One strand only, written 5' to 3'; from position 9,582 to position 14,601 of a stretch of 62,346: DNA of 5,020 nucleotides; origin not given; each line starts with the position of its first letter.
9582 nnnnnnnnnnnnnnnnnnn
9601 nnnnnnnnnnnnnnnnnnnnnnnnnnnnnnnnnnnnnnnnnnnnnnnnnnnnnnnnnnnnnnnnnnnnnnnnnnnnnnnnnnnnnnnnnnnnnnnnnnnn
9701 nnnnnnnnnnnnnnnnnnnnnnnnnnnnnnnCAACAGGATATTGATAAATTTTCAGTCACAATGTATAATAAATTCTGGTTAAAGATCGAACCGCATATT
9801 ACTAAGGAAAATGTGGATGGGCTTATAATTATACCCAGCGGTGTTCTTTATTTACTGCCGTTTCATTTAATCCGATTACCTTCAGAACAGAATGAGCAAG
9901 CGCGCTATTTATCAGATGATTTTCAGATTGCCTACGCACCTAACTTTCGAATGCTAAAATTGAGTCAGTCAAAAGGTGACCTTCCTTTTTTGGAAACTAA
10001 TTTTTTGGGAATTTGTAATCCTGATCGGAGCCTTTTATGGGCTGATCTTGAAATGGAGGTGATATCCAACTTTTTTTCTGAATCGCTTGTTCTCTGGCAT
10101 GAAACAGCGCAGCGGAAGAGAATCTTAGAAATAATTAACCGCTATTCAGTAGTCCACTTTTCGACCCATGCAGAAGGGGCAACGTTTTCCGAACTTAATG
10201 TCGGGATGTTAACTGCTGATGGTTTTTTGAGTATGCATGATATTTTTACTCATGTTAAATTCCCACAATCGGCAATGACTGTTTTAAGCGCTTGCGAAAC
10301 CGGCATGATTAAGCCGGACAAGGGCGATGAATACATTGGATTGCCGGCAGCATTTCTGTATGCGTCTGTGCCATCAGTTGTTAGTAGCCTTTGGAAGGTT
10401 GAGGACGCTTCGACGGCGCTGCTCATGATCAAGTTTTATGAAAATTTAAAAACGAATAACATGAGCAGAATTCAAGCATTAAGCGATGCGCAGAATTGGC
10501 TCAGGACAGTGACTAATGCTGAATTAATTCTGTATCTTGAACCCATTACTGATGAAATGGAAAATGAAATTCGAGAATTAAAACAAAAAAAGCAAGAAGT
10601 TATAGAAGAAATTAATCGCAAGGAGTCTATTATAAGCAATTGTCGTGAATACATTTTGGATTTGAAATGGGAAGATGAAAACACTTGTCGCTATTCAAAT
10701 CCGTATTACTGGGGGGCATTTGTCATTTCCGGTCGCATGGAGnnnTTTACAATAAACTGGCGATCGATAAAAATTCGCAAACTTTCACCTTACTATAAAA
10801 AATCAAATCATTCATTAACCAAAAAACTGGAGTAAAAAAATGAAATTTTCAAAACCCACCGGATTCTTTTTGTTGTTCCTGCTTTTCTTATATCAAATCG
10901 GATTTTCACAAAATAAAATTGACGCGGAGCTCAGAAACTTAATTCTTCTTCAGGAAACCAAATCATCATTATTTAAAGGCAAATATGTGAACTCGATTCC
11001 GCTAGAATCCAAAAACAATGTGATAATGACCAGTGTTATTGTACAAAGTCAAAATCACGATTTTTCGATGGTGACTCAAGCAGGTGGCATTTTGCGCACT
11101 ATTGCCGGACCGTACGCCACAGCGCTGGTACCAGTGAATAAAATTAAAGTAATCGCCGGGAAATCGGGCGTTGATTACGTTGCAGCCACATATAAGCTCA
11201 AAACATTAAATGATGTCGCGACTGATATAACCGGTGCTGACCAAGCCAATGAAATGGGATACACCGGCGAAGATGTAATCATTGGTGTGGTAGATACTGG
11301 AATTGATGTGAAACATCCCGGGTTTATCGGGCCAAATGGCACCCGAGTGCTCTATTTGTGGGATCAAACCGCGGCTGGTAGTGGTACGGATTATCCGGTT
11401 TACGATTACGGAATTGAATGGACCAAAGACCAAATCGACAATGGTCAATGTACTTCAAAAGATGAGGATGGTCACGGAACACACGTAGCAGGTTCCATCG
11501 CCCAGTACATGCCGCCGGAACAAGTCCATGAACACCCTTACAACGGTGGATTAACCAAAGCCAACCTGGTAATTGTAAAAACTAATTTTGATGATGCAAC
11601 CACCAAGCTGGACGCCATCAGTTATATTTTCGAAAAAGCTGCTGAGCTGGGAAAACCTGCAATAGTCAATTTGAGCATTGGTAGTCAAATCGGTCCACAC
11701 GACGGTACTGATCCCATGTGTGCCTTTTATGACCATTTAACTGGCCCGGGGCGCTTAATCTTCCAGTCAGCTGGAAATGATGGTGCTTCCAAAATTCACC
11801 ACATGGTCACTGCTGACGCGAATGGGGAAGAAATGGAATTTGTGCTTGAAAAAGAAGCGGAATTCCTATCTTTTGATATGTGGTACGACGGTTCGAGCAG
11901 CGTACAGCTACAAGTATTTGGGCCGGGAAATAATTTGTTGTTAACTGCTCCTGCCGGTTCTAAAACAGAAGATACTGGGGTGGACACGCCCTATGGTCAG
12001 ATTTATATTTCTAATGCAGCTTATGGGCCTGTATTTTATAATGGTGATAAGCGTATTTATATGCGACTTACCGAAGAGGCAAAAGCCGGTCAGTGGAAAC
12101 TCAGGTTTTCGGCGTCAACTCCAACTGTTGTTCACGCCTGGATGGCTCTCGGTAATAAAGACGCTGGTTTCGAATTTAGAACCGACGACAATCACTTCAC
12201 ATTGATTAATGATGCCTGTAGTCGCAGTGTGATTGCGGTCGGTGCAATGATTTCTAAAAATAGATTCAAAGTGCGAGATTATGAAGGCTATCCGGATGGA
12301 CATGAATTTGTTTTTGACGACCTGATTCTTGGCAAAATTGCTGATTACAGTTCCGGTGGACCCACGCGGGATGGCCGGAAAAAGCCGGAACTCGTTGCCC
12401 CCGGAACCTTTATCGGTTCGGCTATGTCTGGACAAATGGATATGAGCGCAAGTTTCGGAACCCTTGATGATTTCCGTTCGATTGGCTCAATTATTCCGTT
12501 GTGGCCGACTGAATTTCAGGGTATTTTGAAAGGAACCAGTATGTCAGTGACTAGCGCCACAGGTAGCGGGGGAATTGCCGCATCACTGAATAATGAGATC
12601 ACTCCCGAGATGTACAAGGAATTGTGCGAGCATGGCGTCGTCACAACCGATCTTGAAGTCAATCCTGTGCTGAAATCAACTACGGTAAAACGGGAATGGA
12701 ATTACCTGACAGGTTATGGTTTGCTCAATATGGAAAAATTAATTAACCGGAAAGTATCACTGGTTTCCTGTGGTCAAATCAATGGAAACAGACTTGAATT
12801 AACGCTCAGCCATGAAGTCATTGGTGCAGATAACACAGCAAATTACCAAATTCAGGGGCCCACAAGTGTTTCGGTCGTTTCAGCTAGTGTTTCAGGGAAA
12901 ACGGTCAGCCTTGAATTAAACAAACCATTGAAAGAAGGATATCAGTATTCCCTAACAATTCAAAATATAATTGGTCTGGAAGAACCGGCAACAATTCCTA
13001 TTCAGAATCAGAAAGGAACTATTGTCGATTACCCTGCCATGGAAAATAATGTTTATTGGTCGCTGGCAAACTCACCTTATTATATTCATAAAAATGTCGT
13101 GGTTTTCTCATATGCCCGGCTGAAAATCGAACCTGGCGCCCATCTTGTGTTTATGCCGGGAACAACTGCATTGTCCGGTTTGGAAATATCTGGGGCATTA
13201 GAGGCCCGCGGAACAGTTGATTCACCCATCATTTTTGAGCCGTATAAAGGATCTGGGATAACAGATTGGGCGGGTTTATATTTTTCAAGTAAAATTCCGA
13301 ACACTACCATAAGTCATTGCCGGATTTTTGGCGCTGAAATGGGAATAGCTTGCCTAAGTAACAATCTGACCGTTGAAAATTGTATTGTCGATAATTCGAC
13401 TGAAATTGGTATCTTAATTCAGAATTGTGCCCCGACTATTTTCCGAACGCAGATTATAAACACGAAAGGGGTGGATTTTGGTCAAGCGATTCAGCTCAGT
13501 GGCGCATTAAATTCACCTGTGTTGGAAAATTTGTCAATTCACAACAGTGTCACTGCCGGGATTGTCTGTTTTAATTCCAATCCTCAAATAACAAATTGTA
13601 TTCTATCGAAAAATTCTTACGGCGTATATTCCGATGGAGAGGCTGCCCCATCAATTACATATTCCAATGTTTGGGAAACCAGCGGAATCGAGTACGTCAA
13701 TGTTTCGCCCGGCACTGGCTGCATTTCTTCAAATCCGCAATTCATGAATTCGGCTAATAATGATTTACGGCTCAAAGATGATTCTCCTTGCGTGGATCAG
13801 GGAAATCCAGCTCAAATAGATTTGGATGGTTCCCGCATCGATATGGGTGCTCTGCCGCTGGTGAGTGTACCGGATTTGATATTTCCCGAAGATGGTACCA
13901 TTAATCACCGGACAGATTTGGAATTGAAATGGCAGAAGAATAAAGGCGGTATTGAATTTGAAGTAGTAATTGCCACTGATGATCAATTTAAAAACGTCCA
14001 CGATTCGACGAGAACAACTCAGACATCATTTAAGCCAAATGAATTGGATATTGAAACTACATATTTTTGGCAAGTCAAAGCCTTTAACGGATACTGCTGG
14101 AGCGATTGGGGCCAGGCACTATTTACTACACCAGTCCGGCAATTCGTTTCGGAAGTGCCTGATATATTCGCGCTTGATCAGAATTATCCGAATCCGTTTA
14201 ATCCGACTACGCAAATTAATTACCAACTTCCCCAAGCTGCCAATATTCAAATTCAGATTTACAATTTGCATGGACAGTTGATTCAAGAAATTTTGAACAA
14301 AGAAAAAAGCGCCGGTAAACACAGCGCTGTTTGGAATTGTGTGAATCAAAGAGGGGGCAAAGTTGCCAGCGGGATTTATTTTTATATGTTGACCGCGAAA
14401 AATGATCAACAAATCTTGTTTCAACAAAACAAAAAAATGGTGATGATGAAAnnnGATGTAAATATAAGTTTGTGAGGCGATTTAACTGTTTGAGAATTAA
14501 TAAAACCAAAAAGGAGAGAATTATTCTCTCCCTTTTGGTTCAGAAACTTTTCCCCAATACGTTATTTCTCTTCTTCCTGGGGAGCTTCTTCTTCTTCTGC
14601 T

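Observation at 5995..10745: Three-gene TPR-CHAT (caspase-like protease) operon with a membrane-anchored coiled-coil partner: candidate protease-triggered conflict/defence system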

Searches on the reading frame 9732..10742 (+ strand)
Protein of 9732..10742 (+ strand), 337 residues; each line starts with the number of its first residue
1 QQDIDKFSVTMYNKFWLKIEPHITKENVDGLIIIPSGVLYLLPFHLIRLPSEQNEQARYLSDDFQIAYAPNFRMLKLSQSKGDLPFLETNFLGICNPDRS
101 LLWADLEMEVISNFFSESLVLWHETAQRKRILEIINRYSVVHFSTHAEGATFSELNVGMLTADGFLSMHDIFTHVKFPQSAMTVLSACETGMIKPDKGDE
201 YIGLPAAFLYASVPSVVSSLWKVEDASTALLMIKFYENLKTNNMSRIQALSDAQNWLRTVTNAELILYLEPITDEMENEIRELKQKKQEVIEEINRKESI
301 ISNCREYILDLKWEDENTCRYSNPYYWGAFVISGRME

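Call 13: search_solved_structures(query=window:9732-10742:+, max_evalue=1, show_alignments=3)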
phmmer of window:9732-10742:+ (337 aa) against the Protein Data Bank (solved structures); distinct sequences matched with E-value up to 1: 19.
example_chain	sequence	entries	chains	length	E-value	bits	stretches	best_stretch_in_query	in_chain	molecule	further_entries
8d9f_A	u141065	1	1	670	8.5e-05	24.7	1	144-239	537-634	CHAT domain protein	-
8d9g_A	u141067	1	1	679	8.6e-05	24.7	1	144-239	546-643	CHAT domain protein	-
7x8a_D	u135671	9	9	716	9.3e-05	24.6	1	144-239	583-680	CHAT domain protein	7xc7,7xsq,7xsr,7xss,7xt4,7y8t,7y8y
7y83_D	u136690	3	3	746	0.0001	24.5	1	144-239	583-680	CHAT domain protein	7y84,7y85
9l5r_D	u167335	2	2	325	0.0019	20.3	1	256-317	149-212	SDE2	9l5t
8d9h_E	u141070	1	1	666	0.0055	18.8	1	144-239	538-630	CHAT domain protein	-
7y9x_B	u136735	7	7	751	0.0077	18.3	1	164-226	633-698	CHAT domain-containing protein | Csx29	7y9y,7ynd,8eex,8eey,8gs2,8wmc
2fdc_A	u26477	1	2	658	0.41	12.6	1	261-303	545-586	UvrABC system protein B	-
1d9z_A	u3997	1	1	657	0.41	12.6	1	261-303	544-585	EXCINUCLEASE UVRABC COMPONENT UVRB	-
1t5l_A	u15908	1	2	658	0.41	12.6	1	261-303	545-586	UvrABC system protein B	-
1d9x_A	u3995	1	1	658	0.41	12.6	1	261-303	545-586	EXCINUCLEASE UVRABC COMPONENT UVRB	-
3uwx_B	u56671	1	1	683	0.43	12.6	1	261-303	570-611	UvrABC system protein B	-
6o8g_A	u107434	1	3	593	0.56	12.2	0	261-302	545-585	UvrABC system protein B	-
9lun_C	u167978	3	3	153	0.57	12.2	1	87-172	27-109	F-box protein GID2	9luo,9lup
6o8e_A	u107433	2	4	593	0.57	12.1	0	261-302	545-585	UvrABC system protein B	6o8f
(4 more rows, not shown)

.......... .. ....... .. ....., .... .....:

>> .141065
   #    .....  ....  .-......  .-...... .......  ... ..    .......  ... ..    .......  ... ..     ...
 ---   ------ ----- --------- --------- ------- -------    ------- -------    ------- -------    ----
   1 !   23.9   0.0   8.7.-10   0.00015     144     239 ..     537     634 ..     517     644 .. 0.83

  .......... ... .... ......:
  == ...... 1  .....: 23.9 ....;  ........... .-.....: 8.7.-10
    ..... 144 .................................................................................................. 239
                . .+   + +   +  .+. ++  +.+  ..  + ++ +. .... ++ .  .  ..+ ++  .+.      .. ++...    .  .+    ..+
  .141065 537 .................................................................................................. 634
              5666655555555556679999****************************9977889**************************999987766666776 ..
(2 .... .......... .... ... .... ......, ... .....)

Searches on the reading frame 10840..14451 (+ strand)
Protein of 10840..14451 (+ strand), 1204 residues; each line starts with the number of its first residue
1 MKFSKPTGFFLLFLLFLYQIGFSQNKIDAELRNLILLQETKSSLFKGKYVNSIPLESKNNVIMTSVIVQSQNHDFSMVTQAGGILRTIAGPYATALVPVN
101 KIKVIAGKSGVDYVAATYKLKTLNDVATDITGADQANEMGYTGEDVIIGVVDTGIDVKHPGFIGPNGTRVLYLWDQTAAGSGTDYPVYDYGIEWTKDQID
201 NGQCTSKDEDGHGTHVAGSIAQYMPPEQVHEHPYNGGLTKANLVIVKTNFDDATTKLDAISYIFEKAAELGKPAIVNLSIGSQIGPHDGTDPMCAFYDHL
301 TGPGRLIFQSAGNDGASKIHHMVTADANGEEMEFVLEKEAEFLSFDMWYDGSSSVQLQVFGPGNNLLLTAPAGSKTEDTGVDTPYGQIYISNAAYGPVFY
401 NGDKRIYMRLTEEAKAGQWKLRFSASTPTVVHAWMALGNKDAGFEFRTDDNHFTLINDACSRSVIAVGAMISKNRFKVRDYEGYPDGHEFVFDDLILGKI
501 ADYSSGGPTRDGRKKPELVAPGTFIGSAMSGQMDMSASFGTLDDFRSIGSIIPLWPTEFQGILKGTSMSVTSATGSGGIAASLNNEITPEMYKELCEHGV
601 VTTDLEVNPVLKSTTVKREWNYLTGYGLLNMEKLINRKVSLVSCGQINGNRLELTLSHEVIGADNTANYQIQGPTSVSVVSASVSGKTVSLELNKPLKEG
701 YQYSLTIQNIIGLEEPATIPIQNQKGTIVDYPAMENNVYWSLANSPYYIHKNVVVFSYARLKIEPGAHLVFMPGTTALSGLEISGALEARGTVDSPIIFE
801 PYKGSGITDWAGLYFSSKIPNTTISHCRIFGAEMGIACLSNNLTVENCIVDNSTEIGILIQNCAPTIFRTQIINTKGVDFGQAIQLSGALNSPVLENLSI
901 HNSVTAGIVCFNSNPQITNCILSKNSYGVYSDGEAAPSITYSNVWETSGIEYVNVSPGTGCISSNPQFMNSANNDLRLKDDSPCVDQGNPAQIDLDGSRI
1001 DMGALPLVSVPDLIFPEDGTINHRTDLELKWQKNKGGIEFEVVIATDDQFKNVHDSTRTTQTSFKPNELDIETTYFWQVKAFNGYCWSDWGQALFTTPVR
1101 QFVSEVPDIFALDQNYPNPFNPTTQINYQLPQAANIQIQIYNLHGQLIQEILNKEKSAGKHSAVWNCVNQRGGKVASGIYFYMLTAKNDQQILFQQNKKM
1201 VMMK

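Call 3: search_protein_families(library=pfam, proteins=[window:10840-14451:+], max_evalue=0.1)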
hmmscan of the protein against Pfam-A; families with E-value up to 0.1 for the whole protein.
window:10840-14451:+ (1204 aa): 10 families
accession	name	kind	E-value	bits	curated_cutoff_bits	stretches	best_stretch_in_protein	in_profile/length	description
PF00082.27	Peptidase_S8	-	2.8e-29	102.8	21.8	2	143-315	1-155/288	Subtilase family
PF13229.12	Beta_helix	-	1.3e-10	41.6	25.9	2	821-954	10-146/158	Right handed beta helix region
PF13860.13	FlgD_ig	-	6.2e-08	33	27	1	1125-1189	13-78/79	FlgD Ig-like domain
PF18962.6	Por_Secre_tail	-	6.7e-07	30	27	1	1116-1191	2-69/75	Secretion system C-terminal sorting domain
PF13585.12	CHU_C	-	1.6e-06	28.6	27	1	1121-1191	15-77/86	CHU_C Type IX secretion signal domain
PF05048.19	NosD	-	2.9e-05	24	23.6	1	820-955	69-196/212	Periplasmic copper-binding protein (NosD)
PF00041.27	fn3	-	6.6e-05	23.5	25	1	1024-1096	13-83/84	Fibronectin type III domain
PF13205.12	Big_5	-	0.00065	20.8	23.6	1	651-709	24-85/105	Bacterial Ig-like domain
PF17161.10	DUF5123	-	0.022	16.3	35.1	1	911-983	20-103/113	Domain of unknown function (DUF5123)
PF13753.12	SWM_repeat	-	0.042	14.5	27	1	642-702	8-76/86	Putative flagellar system-associated repeat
